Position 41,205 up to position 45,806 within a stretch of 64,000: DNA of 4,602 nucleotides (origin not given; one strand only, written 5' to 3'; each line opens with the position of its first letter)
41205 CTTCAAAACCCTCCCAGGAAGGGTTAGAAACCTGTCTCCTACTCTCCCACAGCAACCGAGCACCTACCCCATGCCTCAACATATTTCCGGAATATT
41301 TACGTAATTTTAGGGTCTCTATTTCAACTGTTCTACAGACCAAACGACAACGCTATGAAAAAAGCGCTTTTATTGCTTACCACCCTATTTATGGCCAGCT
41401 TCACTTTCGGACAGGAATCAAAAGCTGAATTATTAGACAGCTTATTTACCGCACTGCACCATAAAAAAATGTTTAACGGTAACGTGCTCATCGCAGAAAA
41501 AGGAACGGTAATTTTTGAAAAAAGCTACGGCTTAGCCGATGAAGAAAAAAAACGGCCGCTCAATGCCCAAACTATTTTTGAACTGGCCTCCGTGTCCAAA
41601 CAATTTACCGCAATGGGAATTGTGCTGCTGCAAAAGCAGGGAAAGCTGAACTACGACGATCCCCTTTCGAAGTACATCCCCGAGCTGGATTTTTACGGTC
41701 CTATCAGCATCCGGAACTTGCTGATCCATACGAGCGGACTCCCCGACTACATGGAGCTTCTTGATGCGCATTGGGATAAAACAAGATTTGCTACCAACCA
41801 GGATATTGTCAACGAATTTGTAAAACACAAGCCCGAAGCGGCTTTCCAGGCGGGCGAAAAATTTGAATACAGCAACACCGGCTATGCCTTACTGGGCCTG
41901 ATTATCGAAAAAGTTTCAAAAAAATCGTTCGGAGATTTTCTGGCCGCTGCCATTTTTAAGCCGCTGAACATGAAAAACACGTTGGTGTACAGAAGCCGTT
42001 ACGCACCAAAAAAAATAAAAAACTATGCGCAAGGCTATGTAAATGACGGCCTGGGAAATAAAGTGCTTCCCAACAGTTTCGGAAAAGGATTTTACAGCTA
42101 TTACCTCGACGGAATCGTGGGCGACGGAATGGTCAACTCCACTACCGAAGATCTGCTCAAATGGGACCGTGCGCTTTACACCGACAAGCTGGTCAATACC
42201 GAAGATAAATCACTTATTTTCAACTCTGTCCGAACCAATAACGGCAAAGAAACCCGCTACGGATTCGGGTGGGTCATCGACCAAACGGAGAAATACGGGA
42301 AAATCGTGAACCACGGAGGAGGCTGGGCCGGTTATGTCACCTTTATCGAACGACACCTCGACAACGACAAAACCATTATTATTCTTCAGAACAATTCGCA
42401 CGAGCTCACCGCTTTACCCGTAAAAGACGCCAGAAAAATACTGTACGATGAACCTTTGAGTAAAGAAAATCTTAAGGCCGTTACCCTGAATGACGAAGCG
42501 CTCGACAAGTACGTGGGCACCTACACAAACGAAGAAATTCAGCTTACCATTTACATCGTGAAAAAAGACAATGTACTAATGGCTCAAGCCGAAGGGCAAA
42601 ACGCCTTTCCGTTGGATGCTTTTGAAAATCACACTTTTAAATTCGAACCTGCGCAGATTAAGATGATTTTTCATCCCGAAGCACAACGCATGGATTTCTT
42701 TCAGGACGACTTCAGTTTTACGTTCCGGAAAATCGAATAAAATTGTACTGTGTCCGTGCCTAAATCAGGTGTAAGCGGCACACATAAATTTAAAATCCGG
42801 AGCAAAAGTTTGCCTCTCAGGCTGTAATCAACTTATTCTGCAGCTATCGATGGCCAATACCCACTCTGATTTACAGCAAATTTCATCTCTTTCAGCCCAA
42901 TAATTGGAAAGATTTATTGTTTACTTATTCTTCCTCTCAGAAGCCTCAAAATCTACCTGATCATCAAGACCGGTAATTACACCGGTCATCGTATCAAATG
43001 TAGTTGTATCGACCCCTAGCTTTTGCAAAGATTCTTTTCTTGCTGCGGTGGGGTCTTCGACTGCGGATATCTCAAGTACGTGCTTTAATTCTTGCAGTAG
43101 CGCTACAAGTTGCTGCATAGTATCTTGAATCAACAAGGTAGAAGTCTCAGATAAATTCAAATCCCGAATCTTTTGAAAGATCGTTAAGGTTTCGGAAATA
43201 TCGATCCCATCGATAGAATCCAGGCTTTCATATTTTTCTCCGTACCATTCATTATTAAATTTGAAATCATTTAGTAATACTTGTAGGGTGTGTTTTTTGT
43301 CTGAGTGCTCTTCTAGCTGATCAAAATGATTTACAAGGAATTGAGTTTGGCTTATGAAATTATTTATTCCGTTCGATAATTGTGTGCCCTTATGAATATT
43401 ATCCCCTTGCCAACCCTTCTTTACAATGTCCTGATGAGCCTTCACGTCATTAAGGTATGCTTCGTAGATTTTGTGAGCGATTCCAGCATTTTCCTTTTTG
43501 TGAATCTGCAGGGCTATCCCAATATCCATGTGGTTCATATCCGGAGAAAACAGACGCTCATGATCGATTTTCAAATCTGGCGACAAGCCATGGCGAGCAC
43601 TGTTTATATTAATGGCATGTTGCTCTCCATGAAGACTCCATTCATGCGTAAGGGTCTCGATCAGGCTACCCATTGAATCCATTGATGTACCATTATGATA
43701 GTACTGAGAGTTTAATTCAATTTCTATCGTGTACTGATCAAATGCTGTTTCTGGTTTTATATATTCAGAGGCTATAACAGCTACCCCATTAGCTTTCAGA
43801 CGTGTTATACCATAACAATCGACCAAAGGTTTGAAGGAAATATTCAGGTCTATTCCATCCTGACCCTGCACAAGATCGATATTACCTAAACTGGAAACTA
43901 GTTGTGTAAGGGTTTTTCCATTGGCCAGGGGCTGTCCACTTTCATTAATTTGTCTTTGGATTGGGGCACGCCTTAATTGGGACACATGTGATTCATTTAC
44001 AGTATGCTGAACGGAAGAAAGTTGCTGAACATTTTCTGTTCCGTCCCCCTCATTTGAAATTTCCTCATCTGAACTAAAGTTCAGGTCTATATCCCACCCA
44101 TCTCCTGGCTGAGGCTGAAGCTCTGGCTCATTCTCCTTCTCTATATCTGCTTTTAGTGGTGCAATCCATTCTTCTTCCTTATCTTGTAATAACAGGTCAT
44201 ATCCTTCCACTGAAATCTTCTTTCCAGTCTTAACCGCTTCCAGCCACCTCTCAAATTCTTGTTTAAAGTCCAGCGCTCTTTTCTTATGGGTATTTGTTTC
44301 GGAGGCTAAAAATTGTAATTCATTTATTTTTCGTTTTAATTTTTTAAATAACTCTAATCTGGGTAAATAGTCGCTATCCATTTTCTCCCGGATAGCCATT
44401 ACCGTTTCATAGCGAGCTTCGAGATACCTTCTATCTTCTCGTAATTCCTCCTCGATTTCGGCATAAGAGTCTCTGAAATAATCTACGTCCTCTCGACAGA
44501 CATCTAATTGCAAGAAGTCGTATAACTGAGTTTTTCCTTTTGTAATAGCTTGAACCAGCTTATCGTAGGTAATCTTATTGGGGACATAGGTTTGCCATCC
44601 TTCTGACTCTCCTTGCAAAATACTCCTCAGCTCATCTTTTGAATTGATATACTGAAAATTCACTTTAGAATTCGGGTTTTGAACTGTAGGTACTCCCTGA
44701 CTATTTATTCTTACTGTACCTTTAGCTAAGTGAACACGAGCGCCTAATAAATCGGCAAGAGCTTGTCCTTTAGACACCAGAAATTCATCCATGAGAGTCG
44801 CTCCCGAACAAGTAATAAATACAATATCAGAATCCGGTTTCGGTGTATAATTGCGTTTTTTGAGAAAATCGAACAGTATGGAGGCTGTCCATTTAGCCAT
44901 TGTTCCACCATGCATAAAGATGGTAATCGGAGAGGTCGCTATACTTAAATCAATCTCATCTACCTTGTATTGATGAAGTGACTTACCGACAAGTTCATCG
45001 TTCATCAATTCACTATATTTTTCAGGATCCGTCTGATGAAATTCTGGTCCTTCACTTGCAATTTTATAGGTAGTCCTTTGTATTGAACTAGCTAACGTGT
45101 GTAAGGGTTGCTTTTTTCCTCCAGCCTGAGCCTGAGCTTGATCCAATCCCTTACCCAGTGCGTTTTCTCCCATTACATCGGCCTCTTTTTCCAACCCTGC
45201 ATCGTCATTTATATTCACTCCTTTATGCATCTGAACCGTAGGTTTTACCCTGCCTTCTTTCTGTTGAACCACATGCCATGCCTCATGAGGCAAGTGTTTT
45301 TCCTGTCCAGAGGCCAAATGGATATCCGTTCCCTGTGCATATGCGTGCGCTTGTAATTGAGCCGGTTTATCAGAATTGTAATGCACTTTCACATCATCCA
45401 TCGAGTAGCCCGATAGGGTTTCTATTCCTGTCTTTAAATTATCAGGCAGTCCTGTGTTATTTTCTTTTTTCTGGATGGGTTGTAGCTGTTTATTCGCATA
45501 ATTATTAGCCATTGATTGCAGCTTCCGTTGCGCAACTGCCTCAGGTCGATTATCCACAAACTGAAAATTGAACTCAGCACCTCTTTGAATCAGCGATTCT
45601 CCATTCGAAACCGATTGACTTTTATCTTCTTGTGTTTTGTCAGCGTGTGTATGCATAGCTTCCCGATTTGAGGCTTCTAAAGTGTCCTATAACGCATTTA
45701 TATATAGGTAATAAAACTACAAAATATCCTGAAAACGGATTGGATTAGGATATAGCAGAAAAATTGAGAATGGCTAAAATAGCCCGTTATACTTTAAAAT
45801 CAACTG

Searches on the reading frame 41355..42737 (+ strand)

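Call 57: search_protein_families(library=pfam, proteins=[window:41355-42737:+], max_evalue=0.001)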
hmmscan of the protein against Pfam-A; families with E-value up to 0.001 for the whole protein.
window:41355-42737:+ (461 aa): 2 families
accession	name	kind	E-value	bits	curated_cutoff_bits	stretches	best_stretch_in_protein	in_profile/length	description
PF00144.29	Beta-lactamase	-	4.1e-60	204.1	27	1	29-357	3-320/329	Beta-lactamase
PF11954.13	DUF3471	-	4.8e-06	27.4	29.3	1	375-459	4-98/103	Domain of unknown function (DUF3471)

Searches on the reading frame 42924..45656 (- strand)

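Call 57: search_protein_families(library=pfam, proteins=[window:42924-45656:-], max_evalue=0.001)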
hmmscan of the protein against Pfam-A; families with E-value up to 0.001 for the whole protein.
window:42924-45656:- (911 aa): 1 family
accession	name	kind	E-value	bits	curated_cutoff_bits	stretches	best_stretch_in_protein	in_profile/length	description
PF13699.11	eCIS_core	-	3.2e-09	37.3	22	1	70-135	2-78/79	eCIS core domain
